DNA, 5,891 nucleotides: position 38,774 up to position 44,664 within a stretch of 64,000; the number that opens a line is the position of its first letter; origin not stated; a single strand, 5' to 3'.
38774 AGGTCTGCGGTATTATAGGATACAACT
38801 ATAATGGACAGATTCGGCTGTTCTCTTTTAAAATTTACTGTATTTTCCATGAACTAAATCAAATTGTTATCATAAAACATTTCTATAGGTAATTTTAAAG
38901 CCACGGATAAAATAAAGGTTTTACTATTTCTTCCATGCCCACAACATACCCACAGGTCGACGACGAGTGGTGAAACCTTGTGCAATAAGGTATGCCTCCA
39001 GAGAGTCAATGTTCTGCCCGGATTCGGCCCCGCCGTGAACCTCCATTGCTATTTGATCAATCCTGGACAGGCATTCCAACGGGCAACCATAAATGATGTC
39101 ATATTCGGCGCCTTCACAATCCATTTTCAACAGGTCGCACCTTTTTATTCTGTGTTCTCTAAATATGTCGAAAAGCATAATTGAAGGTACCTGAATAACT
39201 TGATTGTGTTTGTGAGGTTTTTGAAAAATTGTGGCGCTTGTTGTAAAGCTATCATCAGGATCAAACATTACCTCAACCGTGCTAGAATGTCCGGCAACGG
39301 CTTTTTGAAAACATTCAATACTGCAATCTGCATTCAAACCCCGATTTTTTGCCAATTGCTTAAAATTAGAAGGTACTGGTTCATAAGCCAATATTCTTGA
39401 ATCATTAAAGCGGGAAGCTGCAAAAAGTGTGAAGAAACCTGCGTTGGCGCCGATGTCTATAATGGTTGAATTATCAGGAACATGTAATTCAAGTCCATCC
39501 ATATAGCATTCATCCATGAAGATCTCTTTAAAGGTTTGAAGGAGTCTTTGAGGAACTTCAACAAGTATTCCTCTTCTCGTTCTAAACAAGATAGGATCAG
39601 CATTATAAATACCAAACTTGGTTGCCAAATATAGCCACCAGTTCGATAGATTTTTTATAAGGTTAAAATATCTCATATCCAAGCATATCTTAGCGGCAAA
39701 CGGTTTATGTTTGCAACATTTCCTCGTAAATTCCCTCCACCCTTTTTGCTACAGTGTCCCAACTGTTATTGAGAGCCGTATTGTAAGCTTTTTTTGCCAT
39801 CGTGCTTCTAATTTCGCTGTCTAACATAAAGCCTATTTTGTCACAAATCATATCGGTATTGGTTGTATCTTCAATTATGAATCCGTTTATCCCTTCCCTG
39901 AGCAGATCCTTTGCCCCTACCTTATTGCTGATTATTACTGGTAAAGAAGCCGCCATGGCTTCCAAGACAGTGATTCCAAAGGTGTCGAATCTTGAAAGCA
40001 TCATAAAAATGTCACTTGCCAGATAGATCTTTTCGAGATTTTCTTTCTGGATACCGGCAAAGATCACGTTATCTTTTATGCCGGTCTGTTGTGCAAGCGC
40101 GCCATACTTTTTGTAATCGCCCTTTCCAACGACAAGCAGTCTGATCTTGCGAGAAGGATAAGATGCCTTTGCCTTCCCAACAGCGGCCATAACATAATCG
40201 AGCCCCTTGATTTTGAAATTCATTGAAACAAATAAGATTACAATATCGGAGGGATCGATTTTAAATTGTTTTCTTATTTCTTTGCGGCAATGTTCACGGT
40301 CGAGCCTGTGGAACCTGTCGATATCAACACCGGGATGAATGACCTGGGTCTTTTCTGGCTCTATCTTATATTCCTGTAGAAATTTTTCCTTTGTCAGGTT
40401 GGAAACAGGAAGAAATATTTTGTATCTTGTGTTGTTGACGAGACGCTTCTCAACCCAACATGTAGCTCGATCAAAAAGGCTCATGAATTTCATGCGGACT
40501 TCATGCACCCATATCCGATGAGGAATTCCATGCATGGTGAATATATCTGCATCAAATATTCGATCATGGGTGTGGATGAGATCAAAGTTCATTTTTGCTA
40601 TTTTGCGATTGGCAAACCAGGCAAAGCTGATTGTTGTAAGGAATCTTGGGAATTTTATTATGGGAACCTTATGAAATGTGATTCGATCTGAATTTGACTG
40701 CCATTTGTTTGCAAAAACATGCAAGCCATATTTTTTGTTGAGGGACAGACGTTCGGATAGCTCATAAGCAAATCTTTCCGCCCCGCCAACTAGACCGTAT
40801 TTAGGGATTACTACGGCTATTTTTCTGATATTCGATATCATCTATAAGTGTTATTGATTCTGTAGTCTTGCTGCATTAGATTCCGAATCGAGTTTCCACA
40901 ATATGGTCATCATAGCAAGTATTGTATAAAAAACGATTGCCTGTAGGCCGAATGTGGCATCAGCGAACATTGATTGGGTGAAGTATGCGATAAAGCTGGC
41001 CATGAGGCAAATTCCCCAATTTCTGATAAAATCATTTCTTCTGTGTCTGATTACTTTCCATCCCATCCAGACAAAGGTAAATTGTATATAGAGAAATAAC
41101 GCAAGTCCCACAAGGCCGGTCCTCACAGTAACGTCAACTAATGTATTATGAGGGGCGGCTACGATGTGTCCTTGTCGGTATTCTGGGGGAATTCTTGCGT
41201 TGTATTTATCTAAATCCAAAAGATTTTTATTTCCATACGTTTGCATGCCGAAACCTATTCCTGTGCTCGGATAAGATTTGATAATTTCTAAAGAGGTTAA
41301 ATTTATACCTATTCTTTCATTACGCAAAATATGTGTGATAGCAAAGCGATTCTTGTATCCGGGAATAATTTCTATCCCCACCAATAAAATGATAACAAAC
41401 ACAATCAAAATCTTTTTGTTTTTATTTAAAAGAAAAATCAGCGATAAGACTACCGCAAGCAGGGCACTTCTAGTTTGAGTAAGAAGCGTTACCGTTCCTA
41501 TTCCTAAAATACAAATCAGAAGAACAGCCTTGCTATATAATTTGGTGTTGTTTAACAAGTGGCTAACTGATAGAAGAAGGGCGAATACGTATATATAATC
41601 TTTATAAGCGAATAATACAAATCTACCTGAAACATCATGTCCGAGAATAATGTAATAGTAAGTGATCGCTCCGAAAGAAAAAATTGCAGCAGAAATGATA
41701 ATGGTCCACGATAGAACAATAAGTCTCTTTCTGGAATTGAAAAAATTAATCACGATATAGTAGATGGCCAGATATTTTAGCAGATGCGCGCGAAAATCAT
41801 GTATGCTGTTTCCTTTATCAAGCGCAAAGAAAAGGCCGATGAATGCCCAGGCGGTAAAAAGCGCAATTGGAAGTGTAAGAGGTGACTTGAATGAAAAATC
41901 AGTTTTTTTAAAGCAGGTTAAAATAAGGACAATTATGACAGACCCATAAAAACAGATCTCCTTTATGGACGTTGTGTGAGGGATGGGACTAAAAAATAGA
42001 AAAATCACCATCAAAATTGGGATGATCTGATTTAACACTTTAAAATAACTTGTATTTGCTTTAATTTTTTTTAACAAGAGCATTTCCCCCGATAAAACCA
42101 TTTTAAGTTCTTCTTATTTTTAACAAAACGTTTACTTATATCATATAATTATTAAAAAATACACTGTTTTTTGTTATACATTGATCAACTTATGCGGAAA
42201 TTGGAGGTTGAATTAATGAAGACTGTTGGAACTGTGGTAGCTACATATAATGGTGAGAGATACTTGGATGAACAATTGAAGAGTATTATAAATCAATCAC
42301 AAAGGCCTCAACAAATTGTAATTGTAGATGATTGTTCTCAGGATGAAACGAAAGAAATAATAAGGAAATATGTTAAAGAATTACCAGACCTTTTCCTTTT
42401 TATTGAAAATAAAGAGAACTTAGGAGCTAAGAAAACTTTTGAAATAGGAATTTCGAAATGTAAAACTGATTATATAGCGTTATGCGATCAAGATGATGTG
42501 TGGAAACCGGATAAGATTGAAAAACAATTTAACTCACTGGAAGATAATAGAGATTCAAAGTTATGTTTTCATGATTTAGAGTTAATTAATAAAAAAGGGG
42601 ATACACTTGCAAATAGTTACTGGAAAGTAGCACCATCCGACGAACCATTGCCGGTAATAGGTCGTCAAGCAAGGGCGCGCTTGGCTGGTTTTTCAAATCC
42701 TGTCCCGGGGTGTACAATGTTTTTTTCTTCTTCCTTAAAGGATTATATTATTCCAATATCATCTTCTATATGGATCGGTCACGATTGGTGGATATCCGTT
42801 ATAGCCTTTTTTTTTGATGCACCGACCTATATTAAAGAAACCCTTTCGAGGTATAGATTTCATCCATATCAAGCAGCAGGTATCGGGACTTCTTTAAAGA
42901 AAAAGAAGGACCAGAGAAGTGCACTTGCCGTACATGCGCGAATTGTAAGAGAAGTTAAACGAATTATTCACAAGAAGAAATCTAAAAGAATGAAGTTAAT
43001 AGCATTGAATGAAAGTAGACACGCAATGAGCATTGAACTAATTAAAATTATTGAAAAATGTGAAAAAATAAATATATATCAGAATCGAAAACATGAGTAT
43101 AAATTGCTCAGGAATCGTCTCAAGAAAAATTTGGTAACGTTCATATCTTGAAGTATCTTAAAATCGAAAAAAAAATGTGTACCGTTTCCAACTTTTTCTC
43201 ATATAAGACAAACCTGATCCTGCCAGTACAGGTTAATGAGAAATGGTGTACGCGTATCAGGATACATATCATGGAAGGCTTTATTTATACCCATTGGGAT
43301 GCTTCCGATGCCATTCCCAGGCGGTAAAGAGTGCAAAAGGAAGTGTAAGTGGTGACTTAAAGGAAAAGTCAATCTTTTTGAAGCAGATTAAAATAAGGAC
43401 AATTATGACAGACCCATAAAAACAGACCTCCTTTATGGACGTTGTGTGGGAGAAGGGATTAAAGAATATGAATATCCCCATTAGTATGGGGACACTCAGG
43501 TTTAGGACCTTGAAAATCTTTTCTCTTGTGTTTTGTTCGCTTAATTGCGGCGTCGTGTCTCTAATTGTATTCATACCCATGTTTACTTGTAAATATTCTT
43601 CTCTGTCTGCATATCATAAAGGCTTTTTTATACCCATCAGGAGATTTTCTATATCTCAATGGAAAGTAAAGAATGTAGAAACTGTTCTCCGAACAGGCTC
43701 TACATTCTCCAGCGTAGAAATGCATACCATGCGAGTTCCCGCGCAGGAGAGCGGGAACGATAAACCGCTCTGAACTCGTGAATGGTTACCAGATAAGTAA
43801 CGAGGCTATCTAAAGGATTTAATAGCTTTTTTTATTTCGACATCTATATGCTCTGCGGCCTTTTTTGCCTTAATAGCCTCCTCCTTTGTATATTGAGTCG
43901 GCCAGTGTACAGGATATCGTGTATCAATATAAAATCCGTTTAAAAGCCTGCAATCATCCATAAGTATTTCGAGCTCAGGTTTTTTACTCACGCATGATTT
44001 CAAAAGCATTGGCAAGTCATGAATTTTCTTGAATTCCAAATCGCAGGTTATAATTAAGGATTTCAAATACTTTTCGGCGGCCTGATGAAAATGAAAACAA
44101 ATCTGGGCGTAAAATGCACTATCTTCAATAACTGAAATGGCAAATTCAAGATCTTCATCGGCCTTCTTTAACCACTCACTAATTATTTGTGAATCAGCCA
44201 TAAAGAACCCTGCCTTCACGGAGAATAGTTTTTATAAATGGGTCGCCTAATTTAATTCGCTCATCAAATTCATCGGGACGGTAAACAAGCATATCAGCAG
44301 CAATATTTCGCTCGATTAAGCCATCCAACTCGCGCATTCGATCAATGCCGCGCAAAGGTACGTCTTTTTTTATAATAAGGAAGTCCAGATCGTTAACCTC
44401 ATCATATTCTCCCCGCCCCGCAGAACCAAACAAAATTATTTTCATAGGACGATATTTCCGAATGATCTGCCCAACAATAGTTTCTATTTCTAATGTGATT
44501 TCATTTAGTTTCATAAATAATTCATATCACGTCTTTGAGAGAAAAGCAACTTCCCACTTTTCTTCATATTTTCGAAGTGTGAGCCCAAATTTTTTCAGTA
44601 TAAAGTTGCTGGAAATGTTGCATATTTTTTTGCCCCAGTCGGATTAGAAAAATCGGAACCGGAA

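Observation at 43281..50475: Three to four diverged copies of the galE 3' end partition a 7-kb islet of TA modules and ATPases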

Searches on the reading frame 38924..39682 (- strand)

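Call 9: search_protein_families(library=pfam, proteins=[window:38924-39682:-], max_evalue=0.001)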
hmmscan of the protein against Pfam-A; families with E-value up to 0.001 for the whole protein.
window:38924-39682:- (252 aa): 2 families
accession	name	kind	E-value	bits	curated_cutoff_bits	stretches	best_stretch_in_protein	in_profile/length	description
PF05050.19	Methyltransf_21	-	5.6e-18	66.1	22.7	1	76-237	1-171/173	Methyltransferase FkbM domain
PF05575.17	V_cholerae_RfbT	-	0.00011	22.1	27.9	1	64-197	73-207/286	Vibrio cholerae RfbT protein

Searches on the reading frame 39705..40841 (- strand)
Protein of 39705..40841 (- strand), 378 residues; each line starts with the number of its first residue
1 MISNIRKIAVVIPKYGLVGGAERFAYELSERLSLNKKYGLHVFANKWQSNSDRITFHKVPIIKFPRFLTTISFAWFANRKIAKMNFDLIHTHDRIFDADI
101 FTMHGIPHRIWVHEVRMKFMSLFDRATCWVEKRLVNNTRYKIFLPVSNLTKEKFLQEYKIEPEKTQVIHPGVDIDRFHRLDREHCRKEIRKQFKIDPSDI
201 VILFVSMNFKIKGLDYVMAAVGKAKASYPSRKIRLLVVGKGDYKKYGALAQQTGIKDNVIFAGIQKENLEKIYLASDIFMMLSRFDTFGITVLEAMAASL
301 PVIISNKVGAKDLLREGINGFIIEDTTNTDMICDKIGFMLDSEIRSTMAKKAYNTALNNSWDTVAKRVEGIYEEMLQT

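Call 9: search_protein_families(library=pfam, proteins=[window:39705-40841:-], max_evalue=0.001)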
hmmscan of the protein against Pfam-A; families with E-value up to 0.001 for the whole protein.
window:39705-40841:- (378 aa): 6 families
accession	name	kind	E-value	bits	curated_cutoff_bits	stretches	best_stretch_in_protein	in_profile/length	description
PF00534.26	Glycos_transf_1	-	4.9e-33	114.5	26.4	1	186-353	2-170/172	Glycosyl transferases group 1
PF13692.12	Glyco_trans_1_4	-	2e-26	93.4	27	1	201-340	3-140/142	Glycosyl transferases group 1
PF13439.12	Glyco_transf_4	-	1.4e-19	71.2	28.5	1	18-176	1-170/170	Glycosyltransferase Family 4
PF20706.3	GT4-conflict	-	2.5e-12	47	26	1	200-341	199-356/385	Family 4 Glycosyltransferase in conflict systems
PF13524.12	Glyco_trans_1_2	-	1.2e-05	25.7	25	1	232-362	14-136/144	Glycosyl transferase-like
PF13579.12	Glyco_trans_4_4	-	0.00041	21.2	29.7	1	19-171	1-158/158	Glycosyl transferase 4-like domain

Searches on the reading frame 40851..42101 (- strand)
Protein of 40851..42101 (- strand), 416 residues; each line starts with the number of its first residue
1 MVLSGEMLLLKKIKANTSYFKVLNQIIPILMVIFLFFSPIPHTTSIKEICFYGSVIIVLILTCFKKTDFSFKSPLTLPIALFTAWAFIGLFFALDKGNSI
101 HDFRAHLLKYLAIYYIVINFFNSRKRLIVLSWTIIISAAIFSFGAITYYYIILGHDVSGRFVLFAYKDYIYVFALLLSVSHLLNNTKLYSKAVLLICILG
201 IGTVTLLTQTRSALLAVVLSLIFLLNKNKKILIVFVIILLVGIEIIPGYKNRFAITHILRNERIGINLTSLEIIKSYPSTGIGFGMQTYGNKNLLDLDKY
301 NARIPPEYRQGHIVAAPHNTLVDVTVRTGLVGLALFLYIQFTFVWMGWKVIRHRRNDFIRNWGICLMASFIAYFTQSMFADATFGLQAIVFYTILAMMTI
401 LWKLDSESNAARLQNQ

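Call 9: search_protein_families(library=pfam, proteins=[window:40851-42101:-], max_evalue=0.001)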
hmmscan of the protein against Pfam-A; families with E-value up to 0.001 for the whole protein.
window:40851-42101:- (416 aa): 1 family
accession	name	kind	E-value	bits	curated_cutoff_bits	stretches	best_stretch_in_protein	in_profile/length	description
PF04932.20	Wzy_C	-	1.8e-12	47.7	31.7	1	200-337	5-149/149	O-Antigen ligase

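Call 68: search_protein_families(library=ncbifam, proteins=[window:40851-42101:-], max_evalue=0.001)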
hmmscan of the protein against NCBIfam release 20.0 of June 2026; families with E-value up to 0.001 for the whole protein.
window:40851-42101:- (416 aa): 2 families
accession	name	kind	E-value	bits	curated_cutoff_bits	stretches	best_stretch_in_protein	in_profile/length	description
TIGR03097.1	PEP_O_lig_1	hypoth_equivalog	2.7e-13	49.6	188.1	1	61-384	59-389/408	putative O-glycosylation ligase, exosortase A system-associated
NF012031.0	PRK15487.1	equivalog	1.7e-06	27.4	277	1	21-396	15-400/404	O-antigen ligase RfaL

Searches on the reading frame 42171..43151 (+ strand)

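Call 9: search_protein_families(library=pfam, proteins=[window:42171-43151:+], max_evalue=0.001)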
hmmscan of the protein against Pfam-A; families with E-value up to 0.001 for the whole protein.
window:42171-43151:+ (326 aa): 3 families
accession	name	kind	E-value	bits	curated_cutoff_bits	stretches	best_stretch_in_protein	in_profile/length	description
PF00535.33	Glycos_transf_2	-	6.1e-29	101.6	23.3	1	22-191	3-166/168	Glycosyl transferase family 2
PF13641.12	Glyco_tranf_2_3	-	1.2e-11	45.5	27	1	21-123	5-111/230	Glycosyltransferase like family 2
PF10111.15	Glyco_tranf_2_2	-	6e-11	42.8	27.3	1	26-147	7-135/276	Glycosyltransferase like family 2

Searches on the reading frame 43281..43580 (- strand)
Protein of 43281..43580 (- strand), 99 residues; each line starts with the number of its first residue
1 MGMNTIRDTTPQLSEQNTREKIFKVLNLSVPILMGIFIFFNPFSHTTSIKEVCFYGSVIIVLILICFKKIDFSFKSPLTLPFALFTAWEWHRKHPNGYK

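Call 8: search_protein_families(library=pfam, proteins=[window:43281-43580:-], max_evalue=0.01)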
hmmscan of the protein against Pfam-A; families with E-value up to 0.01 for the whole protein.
window:43281-43580:- (99 aa): 1 family
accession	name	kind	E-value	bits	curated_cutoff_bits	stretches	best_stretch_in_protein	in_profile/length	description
PF17555.7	TssN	-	0.00013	21.9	30.3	1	12-93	83-162/274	Type VI secretion system, TssN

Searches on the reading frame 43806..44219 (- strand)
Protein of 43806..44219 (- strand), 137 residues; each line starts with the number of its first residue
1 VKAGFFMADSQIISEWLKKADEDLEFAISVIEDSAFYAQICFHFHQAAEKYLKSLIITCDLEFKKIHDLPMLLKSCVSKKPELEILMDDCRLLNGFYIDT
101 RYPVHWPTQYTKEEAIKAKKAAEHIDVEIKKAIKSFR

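Call 8: search_protein_families(library=pfam, proteins=[window:43806-44219:-], max_evalue=0.01)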
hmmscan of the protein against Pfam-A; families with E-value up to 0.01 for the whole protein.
window:43806-44219:- (137 aa): 1 family
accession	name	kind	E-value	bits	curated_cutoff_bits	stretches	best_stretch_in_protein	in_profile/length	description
PF05168.19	HEPN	-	5.5e-25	88.2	22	1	14-125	2-110/117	HEPN domain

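Call 67: search_protein_families(library=padloc, proteins=[window:43806-44219:-], max_evalue=0.001)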
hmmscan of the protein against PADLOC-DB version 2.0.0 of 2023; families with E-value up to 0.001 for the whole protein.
window:43806-44219:- (137 aa): 0 families

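Call 68: search_protein_families(library=ncbifam, proteins=[window:43806-44219:-], max_evalue=0.001)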
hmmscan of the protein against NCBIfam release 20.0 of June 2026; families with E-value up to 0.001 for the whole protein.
window:43806-44219:- (137 aa): 0 families

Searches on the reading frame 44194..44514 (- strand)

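Call 8: search_protein_families(library=pfam, proteins=[window:44194-44514:-], max_evalue=0.01)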
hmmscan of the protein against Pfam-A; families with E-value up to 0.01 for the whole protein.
window:44194-44514:- (106 aa): 2 families
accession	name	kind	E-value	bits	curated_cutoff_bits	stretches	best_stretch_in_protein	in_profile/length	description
PF18765.7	Polbeta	-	3.2e-07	30.9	26.9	1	16-105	5-88/93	Polymerase beta, Nucleotidyltransferase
PF01909.29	NTP_transf_2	-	4.7e-07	30.6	21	1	13-103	4-91/93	Nucleotidyltransferase domain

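Call 67: search_protein_families(library=padloc, proteins=[window:44194-44514:-], max_evalue=0.001)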
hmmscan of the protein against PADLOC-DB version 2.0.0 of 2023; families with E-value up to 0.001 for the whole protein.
window:44194-44514:- (106 aa): 8 families
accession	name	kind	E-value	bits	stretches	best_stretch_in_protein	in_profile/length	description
PDLC04903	PDC-S09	-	4.2e-08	31.5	1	22-103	25-107/108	-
PDLC04368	PDC-M05A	-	3.4e-07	28.3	1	27-101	111-184/201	-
PDLC04904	PDC-S09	-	1.4e-06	26.4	1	4-71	6-75/104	-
PDLC04907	PDC-S09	-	1.5e-05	23.1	1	10-103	14-113/114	-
PDLC04369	PDC-M05A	-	3.6e-05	21.5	1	27-102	107-181/201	-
PDLC04906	PDC-S09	-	5.5e-05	21.5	1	4-85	5-85/98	-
PDLC04902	PDC-S09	-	6.4e-05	21.2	1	14-50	12-48/97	-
PDLC04905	PDC-S09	-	0.00061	18.1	1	13-68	11-67/101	-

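Call 68: search_protein_families(library=ncbifam, proteins=[window:44194-44514:-], max_evalue=0.001)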
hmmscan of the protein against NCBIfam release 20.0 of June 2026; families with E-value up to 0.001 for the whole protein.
window:44194-44514:- (106 aa): 2 families
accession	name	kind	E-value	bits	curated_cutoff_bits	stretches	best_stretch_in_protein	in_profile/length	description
NF051895.1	anti_phage_HalB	equivalog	0.00017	21.2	190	1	26-105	2-70/211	anti-phage Hailong system nucleotidyltransferase HalB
NF047752.1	MntA_antitoxin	equivalog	0.00087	19.1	60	0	22-70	6-56/106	type VII toxin-antitoxin system MntA family adenylyltransferase antitoxin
